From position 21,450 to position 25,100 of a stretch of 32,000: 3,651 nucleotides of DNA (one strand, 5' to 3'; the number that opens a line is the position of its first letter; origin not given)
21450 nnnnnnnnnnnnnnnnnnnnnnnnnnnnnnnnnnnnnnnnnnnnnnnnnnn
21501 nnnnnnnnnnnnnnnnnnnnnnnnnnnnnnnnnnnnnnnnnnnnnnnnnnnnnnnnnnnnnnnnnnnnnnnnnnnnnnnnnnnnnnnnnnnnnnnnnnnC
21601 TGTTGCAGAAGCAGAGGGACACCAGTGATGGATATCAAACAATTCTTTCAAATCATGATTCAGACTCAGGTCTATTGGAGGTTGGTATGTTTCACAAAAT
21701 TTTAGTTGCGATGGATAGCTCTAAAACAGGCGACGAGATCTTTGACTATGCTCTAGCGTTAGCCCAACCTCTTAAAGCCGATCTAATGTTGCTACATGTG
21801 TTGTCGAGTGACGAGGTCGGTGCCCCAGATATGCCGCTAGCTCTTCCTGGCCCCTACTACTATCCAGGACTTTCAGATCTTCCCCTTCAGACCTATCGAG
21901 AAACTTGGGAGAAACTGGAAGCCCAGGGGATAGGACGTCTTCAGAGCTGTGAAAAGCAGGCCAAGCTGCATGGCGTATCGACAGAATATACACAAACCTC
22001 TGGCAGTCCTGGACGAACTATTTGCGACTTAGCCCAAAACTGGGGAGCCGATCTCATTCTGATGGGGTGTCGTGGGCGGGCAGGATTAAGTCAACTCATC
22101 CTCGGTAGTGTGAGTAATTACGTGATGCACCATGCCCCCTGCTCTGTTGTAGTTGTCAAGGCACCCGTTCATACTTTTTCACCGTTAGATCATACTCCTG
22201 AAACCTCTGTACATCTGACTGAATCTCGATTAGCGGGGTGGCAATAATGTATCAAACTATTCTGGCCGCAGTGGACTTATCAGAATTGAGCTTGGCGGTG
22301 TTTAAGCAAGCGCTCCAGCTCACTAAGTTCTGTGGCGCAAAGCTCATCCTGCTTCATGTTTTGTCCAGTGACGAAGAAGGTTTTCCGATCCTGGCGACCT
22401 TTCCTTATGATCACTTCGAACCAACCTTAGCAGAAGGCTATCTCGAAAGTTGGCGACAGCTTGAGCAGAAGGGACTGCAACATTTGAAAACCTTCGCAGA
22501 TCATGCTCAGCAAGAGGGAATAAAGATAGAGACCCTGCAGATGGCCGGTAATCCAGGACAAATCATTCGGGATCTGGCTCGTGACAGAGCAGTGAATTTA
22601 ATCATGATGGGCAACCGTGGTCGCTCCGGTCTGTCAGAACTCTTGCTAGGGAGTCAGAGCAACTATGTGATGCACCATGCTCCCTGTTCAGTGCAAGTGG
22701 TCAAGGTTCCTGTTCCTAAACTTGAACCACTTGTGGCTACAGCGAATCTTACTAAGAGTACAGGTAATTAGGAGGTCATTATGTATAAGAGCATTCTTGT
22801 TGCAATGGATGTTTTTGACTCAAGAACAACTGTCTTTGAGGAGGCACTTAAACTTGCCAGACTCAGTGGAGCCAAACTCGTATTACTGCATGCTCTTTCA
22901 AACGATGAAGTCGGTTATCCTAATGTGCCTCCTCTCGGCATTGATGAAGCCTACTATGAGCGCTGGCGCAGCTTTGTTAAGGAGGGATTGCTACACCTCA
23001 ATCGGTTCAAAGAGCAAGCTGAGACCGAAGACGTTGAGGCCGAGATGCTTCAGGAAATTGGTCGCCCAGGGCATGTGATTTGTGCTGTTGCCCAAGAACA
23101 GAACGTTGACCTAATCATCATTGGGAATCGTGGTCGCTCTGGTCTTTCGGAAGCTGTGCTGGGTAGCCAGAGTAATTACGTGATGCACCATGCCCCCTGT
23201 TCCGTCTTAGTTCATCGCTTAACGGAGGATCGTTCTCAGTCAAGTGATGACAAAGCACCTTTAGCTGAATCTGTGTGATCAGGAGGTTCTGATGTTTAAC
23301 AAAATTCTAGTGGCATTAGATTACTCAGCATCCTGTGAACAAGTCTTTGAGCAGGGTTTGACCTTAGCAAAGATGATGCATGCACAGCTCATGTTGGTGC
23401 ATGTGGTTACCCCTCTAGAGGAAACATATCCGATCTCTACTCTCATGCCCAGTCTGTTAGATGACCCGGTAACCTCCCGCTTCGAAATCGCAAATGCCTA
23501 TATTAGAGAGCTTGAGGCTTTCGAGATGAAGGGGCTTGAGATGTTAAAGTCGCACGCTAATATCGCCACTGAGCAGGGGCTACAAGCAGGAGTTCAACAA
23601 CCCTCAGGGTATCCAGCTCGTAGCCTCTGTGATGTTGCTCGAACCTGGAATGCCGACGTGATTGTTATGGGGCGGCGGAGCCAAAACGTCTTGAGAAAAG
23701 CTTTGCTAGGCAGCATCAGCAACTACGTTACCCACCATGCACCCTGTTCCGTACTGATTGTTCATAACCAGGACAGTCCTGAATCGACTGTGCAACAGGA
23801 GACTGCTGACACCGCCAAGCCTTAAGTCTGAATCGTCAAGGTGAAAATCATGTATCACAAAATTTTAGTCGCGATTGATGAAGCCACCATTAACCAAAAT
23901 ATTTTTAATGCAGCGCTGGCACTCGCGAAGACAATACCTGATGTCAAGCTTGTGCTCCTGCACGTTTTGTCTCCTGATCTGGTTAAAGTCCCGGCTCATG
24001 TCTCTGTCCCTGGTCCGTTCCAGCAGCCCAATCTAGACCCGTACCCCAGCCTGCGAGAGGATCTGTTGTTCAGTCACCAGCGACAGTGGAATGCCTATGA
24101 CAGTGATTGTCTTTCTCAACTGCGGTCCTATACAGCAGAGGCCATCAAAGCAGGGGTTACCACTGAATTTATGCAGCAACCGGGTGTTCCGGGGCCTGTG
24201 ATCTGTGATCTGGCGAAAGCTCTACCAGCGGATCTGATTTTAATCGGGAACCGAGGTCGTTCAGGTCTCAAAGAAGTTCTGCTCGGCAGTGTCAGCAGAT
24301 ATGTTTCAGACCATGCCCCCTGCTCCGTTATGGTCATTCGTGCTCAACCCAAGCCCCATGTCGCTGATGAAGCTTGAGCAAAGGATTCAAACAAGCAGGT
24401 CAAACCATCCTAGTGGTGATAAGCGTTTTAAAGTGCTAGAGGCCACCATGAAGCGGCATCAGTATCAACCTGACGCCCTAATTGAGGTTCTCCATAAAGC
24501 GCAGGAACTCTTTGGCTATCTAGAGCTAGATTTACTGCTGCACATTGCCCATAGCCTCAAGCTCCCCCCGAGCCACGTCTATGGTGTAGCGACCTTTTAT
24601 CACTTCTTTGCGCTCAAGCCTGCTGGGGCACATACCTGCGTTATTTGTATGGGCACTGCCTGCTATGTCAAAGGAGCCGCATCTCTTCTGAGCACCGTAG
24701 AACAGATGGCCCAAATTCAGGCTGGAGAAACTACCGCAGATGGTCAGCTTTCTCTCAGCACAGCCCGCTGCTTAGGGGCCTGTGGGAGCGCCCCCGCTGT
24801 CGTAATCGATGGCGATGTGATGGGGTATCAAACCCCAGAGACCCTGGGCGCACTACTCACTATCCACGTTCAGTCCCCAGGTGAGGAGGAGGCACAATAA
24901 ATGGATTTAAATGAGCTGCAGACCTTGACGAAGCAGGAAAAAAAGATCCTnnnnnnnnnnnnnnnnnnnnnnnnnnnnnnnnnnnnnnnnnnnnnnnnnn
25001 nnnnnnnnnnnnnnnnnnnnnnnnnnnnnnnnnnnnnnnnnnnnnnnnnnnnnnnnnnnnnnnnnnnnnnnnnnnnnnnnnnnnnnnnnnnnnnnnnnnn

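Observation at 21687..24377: Array of five diverged universal-stress-protein paralogs packed between ppsA and hoxE, with stop/start overlaps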

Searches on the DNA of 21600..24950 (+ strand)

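Call 18: search_dna_similar(query=window:21600-24950:+, collection=plasmids, mode=distant, max_rows=15)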
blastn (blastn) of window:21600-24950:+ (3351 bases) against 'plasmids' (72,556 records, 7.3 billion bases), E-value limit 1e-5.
Records with a match: 3; places in all: 3; records where one place covers at least 80% of the query: 0.
Best place of each record, by identity: 60-80% 3.
By first word of the organism name: Acaryochloris 3.
By predicted mobility (MOB-suite, as given by PLSDB): non-mobilizable 2; conjugative 1.
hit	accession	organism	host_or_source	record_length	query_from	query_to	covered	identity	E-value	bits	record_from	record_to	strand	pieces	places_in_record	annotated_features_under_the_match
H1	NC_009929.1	Acaryochloris marina MBIC11017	-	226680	2039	3240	27%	70.1%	4e-94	424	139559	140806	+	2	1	universal stress protein | hoxE: bidirectional hydrogenase complex protein HoxE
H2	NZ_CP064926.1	Acaryochloris marina S15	cell culture,surface of Pikea pinnata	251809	2472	3240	23%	69.4%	4e-87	332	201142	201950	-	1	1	hoxE: bidirectional hydrogenase complex protein HoxE | universal stress protein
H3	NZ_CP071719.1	Acaryochloris sp. 'Moss Beach'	culture,intertidal zone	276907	2472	3240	23%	69.4%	4e-87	332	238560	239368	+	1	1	hoxE: bidirectional hydrogenase complex protein HoxE | universal stress protein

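Call 19: get_annotated_region(hit=H1, flank=18000)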
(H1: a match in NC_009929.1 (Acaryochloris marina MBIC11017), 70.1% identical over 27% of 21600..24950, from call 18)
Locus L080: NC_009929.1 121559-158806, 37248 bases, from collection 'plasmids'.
description: Acaryochloris marina MBIC11017 plasmid pREB4, complete sequence
organism: Acaryochloris marina MBIC11017 (NCBI taxid 329726)
taxonomy: Bacteria; Cyanobacteriota; Cyanophyceae; Acaryochloridales; Acaryochloridaceae; Acaryochloris; Acaryochloris marina; Acaryochloris marina MBIC11017
host: -; source: -; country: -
typing (MOB-suite, as given by PLSDB): conjugative; relaxase MOBF; mating-pair formation MPF_T
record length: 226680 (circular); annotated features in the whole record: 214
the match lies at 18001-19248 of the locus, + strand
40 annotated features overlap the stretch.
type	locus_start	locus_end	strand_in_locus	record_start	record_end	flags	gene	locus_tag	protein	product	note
CDS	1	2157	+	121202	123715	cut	ppsA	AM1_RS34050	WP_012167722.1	phosphoenolpyruvate synthase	GO:0016310 - phosphorylation [Evidence IEA]; GO:0006090 - pyruvate metabolic process [Evidence IEA]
CDS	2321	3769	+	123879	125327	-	atpD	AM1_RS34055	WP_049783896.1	F0F1 ATP synthase subunit beta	GO:0015986 - proton motive force-driven ATP synthesis [Evidence IEA]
CDS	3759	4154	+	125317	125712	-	-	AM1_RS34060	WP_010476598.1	F0F1 ATP synthase subunit epsilon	-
CDS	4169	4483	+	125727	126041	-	-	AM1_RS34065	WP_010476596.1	AtpZ/AtpI family protein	-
CDS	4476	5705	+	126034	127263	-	-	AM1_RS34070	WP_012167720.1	cation:proton antiporter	GO:0006812 - monoatomic cation transport [Evidence IEA]; GO:1902600 - proton transmembrane transport [Evidence IEA]; ...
CDS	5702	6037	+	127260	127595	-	-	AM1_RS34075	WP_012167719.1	ATP synthase subunit I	-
CDS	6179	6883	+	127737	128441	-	-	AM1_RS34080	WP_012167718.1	F0F1 ATP synthase subunit A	GO:0015986 - proton motive force-driven ATP synthesis [Evidence IEA]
CDS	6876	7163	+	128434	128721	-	-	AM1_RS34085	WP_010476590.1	F0F1 ATP synthase subunit C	-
CDS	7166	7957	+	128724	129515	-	-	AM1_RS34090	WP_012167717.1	F0F1 ATP synthase subunit B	-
CDS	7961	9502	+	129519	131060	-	-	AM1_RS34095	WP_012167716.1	alternate F1F0 ATPase, F1 subunit alpha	-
CDS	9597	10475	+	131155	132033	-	-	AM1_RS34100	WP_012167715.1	F0F1 ATP synthase subunit gamma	GO:0015986 - proton motive force-driven ATP synthesis [Evidence IEA]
CDS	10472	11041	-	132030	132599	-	-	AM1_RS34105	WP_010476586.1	DUF3122 domain-containing protein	-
CDS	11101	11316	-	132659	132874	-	-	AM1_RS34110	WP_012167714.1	hypothetical protein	-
CDS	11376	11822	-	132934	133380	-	-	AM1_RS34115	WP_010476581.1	DUF4278 domain-containing protein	-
CDS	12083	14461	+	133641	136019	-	-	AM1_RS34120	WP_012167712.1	response regulator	GO:0000160 - phosphorelay signal transduction system [Evidence IEA]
CDS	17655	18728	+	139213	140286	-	-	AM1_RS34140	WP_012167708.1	universal stress protein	-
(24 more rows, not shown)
